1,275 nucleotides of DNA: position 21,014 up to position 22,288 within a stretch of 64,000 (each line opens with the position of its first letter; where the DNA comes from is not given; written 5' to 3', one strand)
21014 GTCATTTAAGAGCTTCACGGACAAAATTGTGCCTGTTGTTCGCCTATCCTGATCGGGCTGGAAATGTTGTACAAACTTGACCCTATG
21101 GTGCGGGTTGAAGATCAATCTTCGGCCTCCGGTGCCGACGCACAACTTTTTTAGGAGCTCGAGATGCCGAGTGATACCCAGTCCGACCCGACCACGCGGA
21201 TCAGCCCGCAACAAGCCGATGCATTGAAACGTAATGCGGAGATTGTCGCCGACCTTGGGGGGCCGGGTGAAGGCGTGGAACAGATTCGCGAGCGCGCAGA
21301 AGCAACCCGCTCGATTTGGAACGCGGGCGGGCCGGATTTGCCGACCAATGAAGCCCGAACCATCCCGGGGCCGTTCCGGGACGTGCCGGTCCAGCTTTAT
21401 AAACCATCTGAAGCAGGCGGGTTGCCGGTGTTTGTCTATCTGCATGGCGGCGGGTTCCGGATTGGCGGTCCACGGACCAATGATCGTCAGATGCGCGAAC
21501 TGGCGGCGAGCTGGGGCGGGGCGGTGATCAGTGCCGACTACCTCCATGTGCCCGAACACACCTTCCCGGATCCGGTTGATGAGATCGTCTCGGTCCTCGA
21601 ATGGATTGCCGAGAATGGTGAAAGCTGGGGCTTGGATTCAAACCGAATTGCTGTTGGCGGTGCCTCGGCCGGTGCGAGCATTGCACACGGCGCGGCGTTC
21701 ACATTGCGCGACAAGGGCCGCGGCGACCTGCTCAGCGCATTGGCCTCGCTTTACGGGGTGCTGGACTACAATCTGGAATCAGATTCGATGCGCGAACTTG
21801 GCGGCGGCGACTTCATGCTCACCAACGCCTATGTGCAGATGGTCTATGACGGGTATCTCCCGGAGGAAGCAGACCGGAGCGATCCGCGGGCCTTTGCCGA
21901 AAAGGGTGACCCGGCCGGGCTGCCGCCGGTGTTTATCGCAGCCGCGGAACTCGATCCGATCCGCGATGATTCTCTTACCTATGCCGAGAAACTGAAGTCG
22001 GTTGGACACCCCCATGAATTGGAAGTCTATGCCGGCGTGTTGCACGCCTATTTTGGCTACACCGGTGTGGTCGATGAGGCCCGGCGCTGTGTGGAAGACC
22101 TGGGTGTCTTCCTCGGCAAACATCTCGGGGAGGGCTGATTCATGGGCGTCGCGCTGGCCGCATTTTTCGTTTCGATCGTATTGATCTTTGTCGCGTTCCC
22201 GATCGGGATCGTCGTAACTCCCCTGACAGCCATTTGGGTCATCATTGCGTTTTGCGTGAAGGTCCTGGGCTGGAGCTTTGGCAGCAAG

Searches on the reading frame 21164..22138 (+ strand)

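Call 32: search_protein_families(library=pfam, proteins=[window:21164-22138:+], max_evalue=0.00001)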
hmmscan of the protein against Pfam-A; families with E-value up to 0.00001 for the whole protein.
window:21164-22138:+ (324 aa): 3 families
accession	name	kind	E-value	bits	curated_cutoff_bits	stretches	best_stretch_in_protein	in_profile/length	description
PF07859.19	Abhydrolase_3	-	7.5e-52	176.6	25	1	90-297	1-209/210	alpha/beta hydrolase fold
PF20434.5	BD-FAE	-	9.9e-16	58.3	26.8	1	77-182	2-111/215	BD-FAE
PF00135.34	COesterase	-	3.2e-07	30.1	27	0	142-175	165-198/515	Carboxylesterase family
